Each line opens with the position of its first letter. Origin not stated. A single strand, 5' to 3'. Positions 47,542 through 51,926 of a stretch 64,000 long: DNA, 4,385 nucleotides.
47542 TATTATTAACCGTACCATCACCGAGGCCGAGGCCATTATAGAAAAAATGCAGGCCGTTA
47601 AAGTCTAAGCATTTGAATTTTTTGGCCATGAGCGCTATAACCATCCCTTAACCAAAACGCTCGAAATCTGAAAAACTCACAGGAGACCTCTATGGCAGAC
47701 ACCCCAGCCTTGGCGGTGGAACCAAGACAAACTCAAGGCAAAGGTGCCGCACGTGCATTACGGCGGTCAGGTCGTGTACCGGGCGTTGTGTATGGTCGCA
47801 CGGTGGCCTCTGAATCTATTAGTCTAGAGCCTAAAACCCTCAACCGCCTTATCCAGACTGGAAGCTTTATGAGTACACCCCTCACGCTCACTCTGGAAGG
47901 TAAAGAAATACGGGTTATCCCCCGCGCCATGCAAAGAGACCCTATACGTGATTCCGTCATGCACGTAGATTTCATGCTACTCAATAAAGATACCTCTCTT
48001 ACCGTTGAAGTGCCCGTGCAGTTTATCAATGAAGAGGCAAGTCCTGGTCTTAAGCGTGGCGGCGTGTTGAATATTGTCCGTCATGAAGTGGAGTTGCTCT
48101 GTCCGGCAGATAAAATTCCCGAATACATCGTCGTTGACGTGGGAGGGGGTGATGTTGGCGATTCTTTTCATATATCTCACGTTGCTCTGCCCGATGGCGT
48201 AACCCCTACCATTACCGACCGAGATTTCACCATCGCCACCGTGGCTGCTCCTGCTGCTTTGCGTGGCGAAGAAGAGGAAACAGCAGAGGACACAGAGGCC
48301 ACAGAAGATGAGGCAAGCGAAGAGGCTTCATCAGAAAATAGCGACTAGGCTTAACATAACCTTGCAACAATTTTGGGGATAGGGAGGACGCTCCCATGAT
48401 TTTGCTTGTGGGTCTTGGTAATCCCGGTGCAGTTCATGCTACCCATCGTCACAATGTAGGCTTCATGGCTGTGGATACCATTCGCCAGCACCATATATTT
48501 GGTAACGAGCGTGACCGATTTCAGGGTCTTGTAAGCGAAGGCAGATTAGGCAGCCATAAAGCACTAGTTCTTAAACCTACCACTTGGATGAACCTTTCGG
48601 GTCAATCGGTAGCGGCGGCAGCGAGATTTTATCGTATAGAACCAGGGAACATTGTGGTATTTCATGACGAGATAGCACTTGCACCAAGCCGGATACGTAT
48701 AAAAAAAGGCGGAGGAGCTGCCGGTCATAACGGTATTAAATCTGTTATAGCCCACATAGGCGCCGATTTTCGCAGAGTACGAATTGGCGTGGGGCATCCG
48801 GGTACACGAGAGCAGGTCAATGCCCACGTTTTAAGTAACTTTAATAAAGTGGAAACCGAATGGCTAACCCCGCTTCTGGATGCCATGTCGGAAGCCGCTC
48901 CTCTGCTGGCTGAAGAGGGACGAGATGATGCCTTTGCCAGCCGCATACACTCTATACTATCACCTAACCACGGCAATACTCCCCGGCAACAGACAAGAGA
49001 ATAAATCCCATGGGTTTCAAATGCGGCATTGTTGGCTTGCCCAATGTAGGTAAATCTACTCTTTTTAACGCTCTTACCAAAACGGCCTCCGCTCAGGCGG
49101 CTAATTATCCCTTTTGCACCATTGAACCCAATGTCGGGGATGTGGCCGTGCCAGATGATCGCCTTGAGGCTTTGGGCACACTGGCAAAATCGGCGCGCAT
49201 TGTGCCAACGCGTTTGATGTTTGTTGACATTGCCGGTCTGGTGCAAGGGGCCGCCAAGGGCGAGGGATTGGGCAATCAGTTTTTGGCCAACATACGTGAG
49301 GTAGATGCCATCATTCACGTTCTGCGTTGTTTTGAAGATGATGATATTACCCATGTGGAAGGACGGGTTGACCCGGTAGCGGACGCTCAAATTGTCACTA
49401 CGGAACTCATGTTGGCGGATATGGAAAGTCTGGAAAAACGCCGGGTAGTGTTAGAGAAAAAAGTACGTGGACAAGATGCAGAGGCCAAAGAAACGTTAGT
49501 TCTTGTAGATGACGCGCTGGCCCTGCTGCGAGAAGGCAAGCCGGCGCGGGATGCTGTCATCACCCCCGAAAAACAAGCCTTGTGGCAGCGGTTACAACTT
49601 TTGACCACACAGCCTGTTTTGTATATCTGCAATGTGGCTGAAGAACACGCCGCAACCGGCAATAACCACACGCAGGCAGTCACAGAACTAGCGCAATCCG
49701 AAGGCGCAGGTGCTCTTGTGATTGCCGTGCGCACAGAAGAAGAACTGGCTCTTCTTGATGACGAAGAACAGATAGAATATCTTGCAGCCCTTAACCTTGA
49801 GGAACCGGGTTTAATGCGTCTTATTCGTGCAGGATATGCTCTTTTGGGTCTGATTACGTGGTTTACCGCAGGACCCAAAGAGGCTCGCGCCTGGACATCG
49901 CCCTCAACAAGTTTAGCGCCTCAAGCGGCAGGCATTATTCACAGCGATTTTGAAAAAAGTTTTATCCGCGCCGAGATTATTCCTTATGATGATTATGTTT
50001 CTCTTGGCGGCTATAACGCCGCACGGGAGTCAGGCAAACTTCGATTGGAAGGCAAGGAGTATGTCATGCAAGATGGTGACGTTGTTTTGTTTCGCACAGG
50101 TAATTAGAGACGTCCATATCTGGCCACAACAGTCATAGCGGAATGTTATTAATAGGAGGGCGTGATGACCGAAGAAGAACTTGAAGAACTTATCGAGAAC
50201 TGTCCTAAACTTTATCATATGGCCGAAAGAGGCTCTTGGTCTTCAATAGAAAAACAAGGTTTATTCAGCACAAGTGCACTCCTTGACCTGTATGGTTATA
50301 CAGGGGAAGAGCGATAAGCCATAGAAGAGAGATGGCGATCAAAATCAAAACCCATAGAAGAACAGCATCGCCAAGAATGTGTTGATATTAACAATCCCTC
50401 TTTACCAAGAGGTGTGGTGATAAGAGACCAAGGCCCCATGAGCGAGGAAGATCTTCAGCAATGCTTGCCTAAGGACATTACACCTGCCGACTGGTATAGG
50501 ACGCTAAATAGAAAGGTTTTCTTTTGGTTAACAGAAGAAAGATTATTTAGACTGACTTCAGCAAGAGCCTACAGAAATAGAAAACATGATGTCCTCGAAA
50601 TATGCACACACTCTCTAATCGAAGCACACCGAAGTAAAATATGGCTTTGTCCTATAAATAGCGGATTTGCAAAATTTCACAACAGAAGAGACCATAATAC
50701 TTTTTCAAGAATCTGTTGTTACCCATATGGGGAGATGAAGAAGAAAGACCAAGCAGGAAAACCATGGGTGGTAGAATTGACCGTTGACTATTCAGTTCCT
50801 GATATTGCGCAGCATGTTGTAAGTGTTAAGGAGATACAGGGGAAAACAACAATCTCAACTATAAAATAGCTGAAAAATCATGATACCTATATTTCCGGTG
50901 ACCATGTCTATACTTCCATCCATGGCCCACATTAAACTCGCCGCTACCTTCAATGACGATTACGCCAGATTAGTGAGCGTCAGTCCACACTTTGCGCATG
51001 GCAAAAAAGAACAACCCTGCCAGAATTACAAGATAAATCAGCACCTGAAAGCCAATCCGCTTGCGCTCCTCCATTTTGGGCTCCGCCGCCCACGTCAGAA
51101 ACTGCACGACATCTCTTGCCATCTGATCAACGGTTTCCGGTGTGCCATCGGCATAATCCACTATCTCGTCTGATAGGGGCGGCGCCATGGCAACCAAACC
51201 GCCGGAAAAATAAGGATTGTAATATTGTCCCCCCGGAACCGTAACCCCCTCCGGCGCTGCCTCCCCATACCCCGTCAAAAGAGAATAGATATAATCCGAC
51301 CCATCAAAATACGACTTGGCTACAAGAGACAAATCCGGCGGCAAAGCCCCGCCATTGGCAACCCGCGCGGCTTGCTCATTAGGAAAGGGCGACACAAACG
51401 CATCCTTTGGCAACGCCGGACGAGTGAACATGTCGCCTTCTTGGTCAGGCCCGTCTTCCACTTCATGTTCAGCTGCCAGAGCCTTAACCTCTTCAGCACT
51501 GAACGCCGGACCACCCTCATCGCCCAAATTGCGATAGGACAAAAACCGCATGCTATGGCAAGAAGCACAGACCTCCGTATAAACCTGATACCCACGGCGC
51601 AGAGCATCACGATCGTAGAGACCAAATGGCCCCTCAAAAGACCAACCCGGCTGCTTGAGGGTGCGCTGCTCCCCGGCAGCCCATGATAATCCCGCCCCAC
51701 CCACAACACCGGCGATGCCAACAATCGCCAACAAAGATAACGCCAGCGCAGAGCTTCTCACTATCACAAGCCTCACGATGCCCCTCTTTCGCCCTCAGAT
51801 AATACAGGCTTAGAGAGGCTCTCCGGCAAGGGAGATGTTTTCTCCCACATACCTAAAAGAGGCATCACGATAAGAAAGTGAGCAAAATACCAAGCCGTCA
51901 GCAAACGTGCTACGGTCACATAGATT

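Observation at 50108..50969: Low-GC insertion between ychF and petC carrying a disrupted DarT-like ADP-ribosyltransferase-fold gene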

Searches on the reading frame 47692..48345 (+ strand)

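Call 84: search_protein_families(library=pfam, proteins=[window:47692-48345:+], max_evalue=0.00001)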
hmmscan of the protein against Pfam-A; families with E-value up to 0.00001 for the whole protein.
window:47692-48345:+ (218 aa): 2 families
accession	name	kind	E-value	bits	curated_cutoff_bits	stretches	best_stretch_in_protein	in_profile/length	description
PF14693.11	Ribosomal_TL5_C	-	1.9e-27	95.9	27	1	103-187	2-83/84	Ribosomal protein TL5, C-terminal domain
PF01386.24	Ribosomal_L25p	-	3.8e-24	85.4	23.6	1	7-94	1-82/82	Ribosomal L25p family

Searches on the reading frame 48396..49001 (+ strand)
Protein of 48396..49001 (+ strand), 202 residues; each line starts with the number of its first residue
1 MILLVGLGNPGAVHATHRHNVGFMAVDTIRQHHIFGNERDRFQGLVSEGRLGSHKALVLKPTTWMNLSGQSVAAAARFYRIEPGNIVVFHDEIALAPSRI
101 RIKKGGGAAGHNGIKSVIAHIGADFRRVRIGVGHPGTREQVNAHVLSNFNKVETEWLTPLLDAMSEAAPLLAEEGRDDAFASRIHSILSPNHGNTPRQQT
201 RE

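Call 84: search_protein_families(library=pfam, proteins=[window:48396-49001:+], max_evalue=0.00001)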
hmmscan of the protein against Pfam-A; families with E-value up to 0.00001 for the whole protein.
window:48396-49001:+ (202 aa): 1 family
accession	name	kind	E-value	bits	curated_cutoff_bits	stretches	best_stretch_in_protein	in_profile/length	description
PF01195.25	Pept_tRNA_hydro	-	1.1e-58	198.5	27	1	3-179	1-178/183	Peptidyl-tRNA hydrolase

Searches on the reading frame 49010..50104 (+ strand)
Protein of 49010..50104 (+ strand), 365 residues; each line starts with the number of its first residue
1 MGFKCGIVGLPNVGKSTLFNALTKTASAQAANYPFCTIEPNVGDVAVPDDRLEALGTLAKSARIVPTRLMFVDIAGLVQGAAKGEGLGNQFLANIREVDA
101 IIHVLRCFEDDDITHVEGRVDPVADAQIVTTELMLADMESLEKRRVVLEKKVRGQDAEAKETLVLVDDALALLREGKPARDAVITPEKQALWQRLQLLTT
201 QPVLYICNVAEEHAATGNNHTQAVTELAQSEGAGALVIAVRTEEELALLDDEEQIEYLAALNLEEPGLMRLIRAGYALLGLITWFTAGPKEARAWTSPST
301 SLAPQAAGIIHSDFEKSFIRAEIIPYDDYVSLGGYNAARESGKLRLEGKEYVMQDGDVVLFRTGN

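Call 84: search_protein_families(library=pfam, proteins=[window:49010-50104:+], max_evalue=0.00001)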
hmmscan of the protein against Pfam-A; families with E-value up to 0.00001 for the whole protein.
window:49010-50104:+ (365 aa): 3 families
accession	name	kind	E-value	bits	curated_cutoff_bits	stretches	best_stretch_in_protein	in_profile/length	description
PF06071.19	YchF-GTPase_C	-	5.9e-35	119.7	27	1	281-363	1-83/84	Protein of unknown function (DUF933)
PF01926.29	MMR_HSR1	-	2.1e-23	83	21.9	1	5-117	2-93/113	50S ribosome-binding GTPase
PF02421.24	FeoB_N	-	7.1e-08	32.5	27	1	5-49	3-46/156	Ferrous iron transport protein B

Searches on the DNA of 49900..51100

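Call 79: search_rna_families(source=window, start=49900, end=51100, threshold=evalue, max_evalue=1)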
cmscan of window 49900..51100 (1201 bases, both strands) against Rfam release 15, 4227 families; matches with E-value up to 1: 0.
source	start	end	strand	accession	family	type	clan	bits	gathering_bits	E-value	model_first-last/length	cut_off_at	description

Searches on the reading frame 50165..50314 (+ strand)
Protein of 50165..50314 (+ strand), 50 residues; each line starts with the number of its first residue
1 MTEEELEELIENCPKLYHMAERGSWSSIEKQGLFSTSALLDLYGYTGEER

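Call 7: search_protein_families(library=pfam, proteins=[window:50165-50314:+], max_evalue=10)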
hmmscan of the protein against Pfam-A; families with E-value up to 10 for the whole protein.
seq(50 aa): 1 family
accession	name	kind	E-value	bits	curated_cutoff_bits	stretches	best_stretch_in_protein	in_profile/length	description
PF22531.2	DUF7002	-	3.2e-10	40.3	27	1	14-50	1-37/195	Family of unknown function (DUF7002)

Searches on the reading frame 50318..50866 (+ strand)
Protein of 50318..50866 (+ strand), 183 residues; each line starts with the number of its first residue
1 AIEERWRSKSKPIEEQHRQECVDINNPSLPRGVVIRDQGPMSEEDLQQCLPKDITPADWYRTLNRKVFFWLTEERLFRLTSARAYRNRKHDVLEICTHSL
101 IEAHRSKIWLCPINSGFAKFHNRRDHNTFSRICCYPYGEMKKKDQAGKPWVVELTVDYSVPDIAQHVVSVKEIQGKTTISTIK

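Call 7: search_protein_families(library=pfam, proteins=[window:50318-50866:+], max_evalue=10)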
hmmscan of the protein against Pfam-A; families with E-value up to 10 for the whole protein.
seq(183 aa): 1 family
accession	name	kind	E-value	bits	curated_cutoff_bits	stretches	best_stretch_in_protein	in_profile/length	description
PF22531.2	DUF7002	-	3.3e-47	161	27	1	9-167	36-195/195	Family of unknown function (DUF7002)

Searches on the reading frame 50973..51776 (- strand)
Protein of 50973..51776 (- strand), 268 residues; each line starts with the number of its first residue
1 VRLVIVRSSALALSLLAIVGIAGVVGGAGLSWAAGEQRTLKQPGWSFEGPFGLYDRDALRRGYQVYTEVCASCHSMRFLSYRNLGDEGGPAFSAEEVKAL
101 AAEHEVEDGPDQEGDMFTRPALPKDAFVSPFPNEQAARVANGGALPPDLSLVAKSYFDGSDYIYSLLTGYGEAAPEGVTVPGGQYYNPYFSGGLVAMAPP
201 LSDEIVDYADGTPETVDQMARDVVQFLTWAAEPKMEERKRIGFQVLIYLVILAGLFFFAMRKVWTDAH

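Call 32: find_homologous_proteins(query=window:50973-51776:-, max_evalue=1e-30)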
Query window:50973-51776:- (268 aa): 7991 proteins with E <= 1e-30 among 8000 candidates; the best 120 are listed.
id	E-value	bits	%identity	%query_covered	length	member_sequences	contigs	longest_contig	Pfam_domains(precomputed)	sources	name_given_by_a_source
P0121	9.2e-174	594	100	98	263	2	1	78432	PF02167.21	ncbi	ncbi:MAG: cytochrome c1 [Parvularculales bacterium]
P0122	1.0e-102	361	65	88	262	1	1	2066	PF02167.21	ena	-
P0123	7.4e-102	359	63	94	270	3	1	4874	PF02167.21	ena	-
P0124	5.7e-100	352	65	88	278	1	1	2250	PF02167.21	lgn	-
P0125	9.2e-100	352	61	96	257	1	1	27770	PF02167.21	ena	-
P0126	1.1e-99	351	59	99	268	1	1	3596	PF02167.21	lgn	-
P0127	3.2e-99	350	64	88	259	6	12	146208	PF02167.21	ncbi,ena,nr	ncbi:cytochrome c1 [Alphaproteobacteria bacterium]|nr:cytochrome c1 [Alphaproteobacteria bacterium]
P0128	5.6e-99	349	61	95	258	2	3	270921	PF02167.21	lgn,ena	-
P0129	6.2e-99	349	59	98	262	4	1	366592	PF02167.21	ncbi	-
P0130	1.0e-98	348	67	84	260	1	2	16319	PF02167.21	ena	-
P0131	1.2e-98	348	65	88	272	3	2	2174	PF02167.21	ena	-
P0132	1.5e-98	348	60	98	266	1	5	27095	PF02167.21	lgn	-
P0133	1.9e-98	347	63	95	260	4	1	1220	PF02167.21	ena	-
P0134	4.7e-98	346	62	90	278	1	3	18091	PF02167.21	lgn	-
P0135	1.1e-97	345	61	92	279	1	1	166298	PF02167.21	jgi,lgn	-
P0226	2.5e-91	324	66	83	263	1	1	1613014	PF02167.21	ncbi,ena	-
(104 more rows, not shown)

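Call 34: find_encoding_contigs(protein=P0130, flank=5000, max_places=1)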
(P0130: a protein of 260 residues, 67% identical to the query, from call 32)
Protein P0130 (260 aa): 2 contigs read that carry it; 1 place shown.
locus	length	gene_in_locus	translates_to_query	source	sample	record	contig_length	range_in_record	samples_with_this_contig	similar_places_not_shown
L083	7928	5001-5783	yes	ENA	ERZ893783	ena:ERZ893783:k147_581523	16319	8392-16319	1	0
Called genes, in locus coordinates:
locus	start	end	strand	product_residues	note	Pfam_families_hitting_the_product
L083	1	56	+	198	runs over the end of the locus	PF06938:DUF1285_N, PF21028:DUF1285_C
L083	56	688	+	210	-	PF00293:NUDIX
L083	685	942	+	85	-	PF19606:DUF6111 (weak)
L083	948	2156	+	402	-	PF01743:PolyA_pol, PF12627:PolyA_pol_RNAbd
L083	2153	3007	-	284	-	PF01218:Coprogen_oxidas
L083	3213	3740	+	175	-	PF10399:UCR_Fe-S_N, PF00355:Rieske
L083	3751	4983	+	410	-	PF00033:Cytochrome_B, PF13631:Cytochrom_B_N_2, PF00032:Cytochrom_B_C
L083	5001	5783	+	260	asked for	PF02167:Cytochrom_C1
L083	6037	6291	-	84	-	-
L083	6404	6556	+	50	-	-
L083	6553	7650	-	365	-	PF01926:MMR_HSR1, PF02421:FeoB_N (weak), PF06071:YchF-GTPase_C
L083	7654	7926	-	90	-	?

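Call 35: find_encoding_contigs(protein=P0127, flank=5000, max_places=1)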
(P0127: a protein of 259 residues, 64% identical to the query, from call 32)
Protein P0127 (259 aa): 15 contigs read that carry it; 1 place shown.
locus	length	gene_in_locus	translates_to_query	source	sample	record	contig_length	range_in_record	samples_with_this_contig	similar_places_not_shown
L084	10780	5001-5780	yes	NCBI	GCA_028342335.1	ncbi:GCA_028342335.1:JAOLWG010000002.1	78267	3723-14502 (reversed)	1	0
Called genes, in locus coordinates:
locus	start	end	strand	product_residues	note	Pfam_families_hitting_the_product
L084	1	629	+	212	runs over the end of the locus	PF00293:NUDIX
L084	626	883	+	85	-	PF19606:DUF6111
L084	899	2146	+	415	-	PF01743:PolyA_pol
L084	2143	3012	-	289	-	PF01218:Coprogen_oxidas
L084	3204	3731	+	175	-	PF10399:UCR_Fe-S_N, PF00355:Rieske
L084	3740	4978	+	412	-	PF00033:Cytochrome_B, PF13631:Cytochrom_B_N_2, PF00032:Cytochrom_B_C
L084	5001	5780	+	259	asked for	PF02167:Cytochrom_C1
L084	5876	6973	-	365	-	PF01926:MMR_HSR1, PF02421:FeoB_N (weak), PF06071:YchF-GTPase_C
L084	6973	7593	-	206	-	PF01195:Pept_tRNA_hydro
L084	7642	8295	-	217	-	PF01386:Ribosomal_L25p, PF14693:Ribosomal_TL5_C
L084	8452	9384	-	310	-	PF13793:Pribosyltran_N, PF00156:Pribosyltran, PF14572:Pribosyl_synth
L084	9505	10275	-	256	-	PF02578:Cu-oxidase_4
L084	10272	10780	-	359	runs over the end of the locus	PF02636:Methyltransf_28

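Call 36: find_encoding_contigs(protein=P0226, flank=5000, max_places=1)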
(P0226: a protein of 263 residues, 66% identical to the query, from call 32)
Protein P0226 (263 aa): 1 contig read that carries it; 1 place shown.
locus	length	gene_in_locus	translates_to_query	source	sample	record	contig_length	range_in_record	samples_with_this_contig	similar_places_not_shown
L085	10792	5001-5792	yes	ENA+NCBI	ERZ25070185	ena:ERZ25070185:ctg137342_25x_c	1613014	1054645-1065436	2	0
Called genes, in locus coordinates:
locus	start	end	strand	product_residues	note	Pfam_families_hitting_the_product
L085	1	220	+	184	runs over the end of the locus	PF06938:DUF1285_N, PF21028:DUF1285_C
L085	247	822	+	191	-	PF00293:NUDIX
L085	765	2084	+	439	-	PF01743:PolyA_pol, PF12627:PolyA_pol_RNAbd (weak)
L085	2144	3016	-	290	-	PF01218:Coprogen_oxidas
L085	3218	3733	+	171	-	PF10399:UCR_Fe-S_N, PF00355:Rieske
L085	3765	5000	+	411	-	PF00033:Cytochrome_B, PF13631:Cytochrom_B_N_2, PF00032:Cytochrom_B_C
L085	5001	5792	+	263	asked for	PF02167:Cytochrom_C1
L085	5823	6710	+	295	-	PF01048:PNP_UDP_1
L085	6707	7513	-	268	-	PF01755:Glyco_transf_25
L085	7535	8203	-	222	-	PF01738:DLH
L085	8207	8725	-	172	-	-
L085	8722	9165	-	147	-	PF01575:MaoC_dehydratas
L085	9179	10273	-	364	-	PF01926:MMR_HSR1, PF02421:FeoB_N (weak), PF06071:YchF-GTPase_C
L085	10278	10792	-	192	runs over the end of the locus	PF01195:Pept_tRNA_hydro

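Call 37: find_encoding_contigs(protein=P0125, flank=5000, max_places=1)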
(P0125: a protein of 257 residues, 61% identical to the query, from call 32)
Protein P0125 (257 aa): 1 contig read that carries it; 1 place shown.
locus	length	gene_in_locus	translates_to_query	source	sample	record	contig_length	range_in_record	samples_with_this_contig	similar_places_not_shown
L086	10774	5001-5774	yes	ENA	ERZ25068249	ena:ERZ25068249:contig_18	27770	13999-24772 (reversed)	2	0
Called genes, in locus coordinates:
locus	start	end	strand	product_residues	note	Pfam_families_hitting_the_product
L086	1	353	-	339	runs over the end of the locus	-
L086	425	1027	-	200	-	-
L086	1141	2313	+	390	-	PF01743:PolyA_pol, PF12627:PolyA_pol_RNAbd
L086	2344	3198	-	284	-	PF01218:Coprogen_oxidas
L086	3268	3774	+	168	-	PF10399:UCR_Fe-S_N, PF00355:Rieske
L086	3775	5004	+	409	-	PF00033:Cytochrome_B, PF13631:Cytochrom_B_N_2, PF00032:Cytochrom_B_C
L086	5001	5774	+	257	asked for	PF02167:Cytochrom_C1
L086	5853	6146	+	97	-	-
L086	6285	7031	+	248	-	PF01048:PNP_UDP_1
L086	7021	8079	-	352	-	PF01926:MMR_HSR1, PF02421:FeoB_N (weak), PF02824:TGS (faint), PF06071:YchF-GTPase_C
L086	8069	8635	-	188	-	PF01195:Pept_tRNA_hydro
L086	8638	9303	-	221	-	PF01386:Ribosomal_L25p, PF14693:Ribosomal_TL5_C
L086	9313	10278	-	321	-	PF13793:Pribosyltran_N, PF00156:Pribosyltran, PF14572:Pribosyl_synth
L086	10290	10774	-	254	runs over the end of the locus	PF02578:Cu-oxidase_4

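Call 84: search_protein_families(library=pfam, proteins=[window:50973-51776:-], max_evalue=0.00001)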
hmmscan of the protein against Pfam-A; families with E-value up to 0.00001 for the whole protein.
window:50973-51776:- (268 aa): 1 family
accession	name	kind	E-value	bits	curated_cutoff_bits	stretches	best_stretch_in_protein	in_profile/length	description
PF02167.20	Cytochrom_C1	-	6.1e-96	320.7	22.8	1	45-266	1-218/219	Cytochrome C1 family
